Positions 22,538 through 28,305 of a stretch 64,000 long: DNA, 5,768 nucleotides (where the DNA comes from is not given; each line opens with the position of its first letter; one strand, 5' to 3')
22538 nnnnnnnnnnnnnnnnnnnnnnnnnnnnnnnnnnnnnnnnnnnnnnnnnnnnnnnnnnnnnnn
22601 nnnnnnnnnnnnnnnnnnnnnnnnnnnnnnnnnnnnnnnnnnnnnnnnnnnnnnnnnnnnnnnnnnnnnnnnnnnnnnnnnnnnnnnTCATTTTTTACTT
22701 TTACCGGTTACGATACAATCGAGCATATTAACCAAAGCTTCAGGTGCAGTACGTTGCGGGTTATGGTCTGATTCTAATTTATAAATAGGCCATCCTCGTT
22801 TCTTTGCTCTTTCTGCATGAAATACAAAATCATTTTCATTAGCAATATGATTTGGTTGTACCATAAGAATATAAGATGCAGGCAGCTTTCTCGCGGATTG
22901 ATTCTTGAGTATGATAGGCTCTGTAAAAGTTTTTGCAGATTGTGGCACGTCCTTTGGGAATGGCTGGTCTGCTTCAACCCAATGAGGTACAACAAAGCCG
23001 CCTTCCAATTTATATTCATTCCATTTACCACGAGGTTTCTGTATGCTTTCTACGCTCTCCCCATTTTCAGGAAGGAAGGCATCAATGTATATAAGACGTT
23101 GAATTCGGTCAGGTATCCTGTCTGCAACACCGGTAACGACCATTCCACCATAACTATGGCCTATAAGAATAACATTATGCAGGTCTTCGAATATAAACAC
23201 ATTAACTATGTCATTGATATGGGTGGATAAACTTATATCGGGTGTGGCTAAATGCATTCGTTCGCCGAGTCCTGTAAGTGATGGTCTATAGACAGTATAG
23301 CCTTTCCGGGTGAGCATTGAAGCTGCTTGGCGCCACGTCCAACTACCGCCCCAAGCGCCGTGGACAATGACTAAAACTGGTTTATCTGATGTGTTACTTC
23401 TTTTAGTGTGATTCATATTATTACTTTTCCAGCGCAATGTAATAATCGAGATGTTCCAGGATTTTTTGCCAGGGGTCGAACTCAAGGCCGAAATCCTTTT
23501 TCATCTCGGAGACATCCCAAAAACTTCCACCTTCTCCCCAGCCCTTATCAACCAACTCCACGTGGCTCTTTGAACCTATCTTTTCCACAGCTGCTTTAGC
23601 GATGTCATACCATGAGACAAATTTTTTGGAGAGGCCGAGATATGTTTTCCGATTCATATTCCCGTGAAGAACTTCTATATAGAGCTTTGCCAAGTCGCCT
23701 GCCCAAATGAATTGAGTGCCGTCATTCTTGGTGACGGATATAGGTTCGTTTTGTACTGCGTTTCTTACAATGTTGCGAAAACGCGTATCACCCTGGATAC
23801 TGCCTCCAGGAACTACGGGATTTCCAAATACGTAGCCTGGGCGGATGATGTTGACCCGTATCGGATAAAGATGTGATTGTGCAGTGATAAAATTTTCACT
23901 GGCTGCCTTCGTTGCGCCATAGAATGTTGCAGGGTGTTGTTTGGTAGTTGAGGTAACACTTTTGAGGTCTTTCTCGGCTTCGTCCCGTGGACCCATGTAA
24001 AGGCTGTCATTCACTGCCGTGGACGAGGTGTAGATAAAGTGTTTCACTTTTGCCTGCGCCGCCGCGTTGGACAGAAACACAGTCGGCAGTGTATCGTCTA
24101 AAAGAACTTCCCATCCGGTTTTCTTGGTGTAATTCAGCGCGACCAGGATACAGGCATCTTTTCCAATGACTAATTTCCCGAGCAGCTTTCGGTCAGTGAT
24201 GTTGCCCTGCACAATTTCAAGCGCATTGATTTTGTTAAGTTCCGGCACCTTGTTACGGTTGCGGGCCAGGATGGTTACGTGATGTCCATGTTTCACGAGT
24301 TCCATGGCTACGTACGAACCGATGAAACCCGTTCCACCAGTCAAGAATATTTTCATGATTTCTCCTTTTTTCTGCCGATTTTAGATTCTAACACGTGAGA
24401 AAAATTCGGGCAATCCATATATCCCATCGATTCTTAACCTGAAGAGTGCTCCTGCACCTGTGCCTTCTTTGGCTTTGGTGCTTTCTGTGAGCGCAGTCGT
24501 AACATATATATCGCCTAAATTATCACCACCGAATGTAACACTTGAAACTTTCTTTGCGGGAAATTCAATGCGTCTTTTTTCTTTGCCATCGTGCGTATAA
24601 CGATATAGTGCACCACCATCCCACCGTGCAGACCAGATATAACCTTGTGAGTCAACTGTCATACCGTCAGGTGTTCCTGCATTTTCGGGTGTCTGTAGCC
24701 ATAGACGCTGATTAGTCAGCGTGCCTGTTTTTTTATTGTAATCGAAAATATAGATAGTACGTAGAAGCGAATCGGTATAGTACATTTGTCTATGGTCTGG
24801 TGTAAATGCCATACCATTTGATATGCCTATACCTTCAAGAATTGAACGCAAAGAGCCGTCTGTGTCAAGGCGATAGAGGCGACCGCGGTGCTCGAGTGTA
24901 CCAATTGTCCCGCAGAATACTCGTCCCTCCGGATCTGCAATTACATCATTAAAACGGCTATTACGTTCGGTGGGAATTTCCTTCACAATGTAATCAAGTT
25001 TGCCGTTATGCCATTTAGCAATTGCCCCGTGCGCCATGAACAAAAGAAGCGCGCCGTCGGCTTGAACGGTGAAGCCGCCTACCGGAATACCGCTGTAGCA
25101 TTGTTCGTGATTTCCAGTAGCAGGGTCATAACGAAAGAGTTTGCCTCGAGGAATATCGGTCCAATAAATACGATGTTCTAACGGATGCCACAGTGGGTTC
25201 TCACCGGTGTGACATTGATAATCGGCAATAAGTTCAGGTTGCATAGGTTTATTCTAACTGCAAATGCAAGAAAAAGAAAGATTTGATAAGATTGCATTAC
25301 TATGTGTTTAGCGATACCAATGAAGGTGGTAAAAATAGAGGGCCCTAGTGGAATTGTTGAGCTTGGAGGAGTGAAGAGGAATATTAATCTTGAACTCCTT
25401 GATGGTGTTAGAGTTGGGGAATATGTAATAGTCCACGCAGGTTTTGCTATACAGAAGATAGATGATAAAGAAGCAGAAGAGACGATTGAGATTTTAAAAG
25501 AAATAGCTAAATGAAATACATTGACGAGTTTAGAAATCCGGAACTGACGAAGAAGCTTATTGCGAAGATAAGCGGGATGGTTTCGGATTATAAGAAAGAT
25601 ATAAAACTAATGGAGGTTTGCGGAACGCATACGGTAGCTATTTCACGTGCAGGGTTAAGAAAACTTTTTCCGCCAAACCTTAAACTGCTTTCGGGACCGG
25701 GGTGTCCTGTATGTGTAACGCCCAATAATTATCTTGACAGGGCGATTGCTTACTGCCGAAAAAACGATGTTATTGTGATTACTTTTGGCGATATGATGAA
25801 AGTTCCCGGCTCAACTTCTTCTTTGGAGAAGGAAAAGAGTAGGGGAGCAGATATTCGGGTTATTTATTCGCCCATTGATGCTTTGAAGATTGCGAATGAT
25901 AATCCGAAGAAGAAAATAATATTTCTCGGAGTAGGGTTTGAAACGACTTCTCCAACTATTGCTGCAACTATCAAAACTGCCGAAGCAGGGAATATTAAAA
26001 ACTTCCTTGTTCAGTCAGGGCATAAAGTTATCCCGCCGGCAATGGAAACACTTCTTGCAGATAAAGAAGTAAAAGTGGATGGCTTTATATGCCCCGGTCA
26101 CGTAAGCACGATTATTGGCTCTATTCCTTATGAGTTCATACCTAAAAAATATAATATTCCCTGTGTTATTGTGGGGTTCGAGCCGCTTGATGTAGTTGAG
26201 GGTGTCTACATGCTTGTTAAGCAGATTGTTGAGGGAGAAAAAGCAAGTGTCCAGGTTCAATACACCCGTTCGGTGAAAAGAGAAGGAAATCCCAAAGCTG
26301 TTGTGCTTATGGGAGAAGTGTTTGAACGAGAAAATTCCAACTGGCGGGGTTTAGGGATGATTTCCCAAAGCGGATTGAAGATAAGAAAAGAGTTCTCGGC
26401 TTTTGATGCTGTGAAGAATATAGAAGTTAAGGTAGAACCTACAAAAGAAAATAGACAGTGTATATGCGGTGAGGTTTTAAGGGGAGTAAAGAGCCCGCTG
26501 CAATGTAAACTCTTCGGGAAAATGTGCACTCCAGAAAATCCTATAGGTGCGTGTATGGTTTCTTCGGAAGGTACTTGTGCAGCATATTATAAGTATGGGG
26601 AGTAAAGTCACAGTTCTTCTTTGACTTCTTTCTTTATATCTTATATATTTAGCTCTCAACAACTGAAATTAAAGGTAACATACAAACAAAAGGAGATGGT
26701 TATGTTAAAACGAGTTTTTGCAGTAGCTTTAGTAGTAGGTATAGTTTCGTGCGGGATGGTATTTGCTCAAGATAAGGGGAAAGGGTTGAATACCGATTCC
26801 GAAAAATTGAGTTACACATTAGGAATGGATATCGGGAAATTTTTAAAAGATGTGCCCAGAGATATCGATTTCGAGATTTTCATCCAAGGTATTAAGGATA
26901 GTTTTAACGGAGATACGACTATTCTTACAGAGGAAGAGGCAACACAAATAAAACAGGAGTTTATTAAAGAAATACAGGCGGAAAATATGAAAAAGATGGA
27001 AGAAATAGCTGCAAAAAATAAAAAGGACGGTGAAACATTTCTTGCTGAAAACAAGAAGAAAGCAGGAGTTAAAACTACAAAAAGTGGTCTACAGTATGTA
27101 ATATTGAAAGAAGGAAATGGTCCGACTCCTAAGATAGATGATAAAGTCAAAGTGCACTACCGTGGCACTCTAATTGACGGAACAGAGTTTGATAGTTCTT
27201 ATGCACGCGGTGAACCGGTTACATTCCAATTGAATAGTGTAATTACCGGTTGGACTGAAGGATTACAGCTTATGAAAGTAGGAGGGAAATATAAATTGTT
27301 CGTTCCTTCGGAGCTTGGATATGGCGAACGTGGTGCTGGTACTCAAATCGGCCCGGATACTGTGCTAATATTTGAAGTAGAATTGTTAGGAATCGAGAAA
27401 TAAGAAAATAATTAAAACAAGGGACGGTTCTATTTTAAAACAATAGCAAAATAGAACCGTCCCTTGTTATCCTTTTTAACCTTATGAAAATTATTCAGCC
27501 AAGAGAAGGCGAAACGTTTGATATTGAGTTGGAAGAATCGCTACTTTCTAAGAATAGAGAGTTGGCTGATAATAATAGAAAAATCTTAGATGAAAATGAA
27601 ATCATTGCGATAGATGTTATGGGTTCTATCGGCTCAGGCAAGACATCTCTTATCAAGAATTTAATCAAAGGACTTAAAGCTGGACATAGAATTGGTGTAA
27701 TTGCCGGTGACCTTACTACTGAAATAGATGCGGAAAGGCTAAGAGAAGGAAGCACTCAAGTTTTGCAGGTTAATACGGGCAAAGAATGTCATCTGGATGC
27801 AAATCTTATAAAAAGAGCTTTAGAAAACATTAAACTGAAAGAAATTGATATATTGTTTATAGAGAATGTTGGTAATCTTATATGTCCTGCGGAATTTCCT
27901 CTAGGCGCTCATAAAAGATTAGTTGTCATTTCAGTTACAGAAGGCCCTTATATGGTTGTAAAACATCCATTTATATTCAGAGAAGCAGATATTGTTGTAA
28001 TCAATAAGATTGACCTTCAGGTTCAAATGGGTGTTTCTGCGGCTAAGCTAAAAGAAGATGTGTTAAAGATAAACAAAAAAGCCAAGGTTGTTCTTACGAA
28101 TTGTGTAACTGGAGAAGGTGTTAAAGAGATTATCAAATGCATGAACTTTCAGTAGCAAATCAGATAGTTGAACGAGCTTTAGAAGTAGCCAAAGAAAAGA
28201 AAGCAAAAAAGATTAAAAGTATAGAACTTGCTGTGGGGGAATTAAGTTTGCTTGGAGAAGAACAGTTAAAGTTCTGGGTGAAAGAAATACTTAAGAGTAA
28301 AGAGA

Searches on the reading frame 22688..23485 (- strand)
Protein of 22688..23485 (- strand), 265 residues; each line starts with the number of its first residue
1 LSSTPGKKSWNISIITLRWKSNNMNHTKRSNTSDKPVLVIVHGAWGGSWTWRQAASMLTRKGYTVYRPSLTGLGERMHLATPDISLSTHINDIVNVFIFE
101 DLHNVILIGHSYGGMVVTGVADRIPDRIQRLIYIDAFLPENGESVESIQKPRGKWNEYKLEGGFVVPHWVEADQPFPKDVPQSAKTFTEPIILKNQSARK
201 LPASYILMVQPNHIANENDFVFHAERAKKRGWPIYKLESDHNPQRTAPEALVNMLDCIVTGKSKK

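Call 27: search_protein_families(library=pfam, proteins=[window:22688-23485:-], max_evalue=0.0001)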
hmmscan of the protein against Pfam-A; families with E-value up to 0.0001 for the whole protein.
window:22688-23485:- (265 aa): 3 families
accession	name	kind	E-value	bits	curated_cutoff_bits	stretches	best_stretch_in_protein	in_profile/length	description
PF12697.13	Abhydrolase_6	-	6.5e-20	73.2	26.3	1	38-252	1-215/217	Alpha/beta hydrolase family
PF00561.26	Abhydrolase_1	-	2.4e-14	54.1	25.8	1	36-148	1-112/245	alpha/beta hydrolase fold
PF12146.15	Hydrolase_4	-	2.1e-09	37.5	27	1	35-138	4-111/239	Serine aminopeptidase, S33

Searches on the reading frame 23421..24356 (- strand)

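Call 28: search_protein_families(library=pfam, proteins=[window:23421-24356:-], max_evalue=0.0001)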
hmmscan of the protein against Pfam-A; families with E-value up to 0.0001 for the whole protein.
window:23421-24356:- (311 aa): 11 families
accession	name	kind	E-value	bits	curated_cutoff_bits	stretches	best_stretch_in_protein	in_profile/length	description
PF01370.27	Epimerase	-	1.4e-23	84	20.9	1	3-231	1-226/240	NAD dependent epimerase/dehydratase family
PF13460.12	NAD_binding_10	-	2e-18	67.3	27.2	1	7-180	1-150/184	NAD(P)H-binding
PF07993.18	NAD_binding_4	-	1.8e-15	57.2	20.1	1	94-204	118-233/258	Male sterility protein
PF04321.23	RmlD_sub_bind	-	2.1e-15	57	27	1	1-267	1-239/287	RmlD substrate binding domain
PF05368.20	NmrA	-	5.3e-14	52.9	27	1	2-117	4-112/298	NmrA-like family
PF01073.25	3Beta_HSD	-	5e-11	42.6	22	1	5-227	2-226/280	3-beta hydroxysteroid dehydrogenase/isomerase family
PF16363.11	GDP_Man_Dehyd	-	5.7e-11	42.9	27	1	5-173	2-180/332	GDP-mannose 4,6 dehydratase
PF00106.31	adh_short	-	2.1e-08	34.3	26.6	0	3-59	3-64/195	short chain dehydrogenase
PF02254.24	TrkA_N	-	3.5e-07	31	23.8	1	8-75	5-71/116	TrkA-N domain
PF02719.21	Polysacc_synt_2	-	3.4e-06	26.9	20.2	0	136-264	127-251/293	Polysaccharide biosynthesis protein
PF03435.24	Sacchrp_dh_NADP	-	6.7e-05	23.7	25.1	0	7-82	5-85/129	Saccharopine dehydrogenase NADP binding domain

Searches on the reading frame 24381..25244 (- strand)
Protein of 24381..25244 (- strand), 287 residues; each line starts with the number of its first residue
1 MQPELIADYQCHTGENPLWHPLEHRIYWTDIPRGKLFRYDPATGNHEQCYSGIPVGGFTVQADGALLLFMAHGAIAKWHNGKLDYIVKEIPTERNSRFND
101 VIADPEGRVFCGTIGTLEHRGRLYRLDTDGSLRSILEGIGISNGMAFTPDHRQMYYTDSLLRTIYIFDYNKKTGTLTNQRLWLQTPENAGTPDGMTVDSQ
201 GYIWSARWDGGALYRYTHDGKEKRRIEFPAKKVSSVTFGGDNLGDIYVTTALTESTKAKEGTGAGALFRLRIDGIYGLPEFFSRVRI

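Call 28: search_protein_families(library=pfam, proteins=[window:24381-25244:-], max_evalue=0.0001)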
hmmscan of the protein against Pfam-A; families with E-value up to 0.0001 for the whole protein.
window:24381-25244:- (287 aa): 1 family
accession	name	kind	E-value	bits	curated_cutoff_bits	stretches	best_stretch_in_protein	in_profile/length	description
PF08450.18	SGL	-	1.4e-70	238.2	26.3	1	14-251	2-245/246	SMP-30/Gluconolactonase/LRE-like region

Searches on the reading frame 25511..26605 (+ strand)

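Call 28: search_protein_families(library=pfam, proteins=[window:25511-26605:+], max_evalue=0.0001)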
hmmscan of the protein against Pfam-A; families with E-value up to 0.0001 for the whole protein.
window:25511-26605:+ (364 aa): 1 family
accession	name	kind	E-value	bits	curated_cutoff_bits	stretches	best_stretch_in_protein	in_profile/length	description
PF01924.21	HypD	-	6.5e-153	509.4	25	1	12-363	2-351/351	Hydrogenase formation hypA family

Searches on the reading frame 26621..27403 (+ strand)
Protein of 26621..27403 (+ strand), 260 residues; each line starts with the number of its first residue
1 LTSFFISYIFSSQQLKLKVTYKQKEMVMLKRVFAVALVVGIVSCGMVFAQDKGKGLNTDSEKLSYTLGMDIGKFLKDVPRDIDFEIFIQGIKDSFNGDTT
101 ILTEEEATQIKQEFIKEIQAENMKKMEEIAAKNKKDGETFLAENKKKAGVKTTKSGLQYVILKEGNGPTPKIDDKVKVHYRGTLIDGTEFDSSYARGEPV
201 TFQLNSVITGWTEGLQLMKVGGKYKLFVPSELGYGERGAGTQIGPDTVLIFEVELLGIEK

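Call 28: search_protein_families(library=pfam, proteins=[window:26621-27403:+], max_evalue=0.0001)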
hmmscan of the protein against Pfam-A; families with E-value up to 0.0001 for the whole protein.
window:26621-27403:+ (260 aa): 2 families
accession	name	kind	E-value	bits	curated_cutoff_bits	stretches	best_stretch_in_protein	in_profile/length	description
PF00254.34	FKBP_C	-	3e-31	108.1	21.1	1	169-256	3-94/94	FKBP-type peptidyl-prolyl cis-trans isomerase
PF01346.23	FKBP_N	-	2e-28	99.5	22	1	61-161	2-97/97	Domain amino terminal to FKBP-type peptidyl-prolyl isomerase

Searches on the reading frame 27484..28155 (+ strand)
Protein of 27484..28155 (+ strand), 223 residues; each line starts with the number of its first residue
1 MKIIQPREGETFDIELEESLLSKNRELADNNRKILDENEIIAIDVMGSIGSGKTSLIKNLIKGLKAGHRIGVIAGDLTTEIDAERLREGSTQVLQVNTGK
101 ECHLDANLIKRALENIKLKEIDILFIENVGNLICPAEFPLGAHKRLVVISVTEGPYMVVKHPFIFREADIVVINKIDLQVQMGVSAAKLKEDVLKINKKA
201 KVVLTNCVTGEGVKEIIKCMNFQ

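Call 28: search_protein_families(library=pfam, proteins=[window:27484-28155:+], max_evalue=0.0001)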
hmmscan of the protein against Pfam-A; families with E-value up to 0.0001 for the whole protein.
window:27484-28155:+ (223 aa): 2 families
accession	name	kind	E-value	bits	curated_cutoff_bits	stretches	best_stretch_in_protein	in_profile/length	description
PF02492.25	cobW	-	1.5e-24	87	20.7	1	45-203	5-179/180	CobW/HypB/UreG, nucleotide-binding domain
PF03308.22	MeaB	-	7.5e-06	25.6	23.1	0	42-219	35-230/273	Methylmalonyl Co-A mutase-associated GTPase MeaB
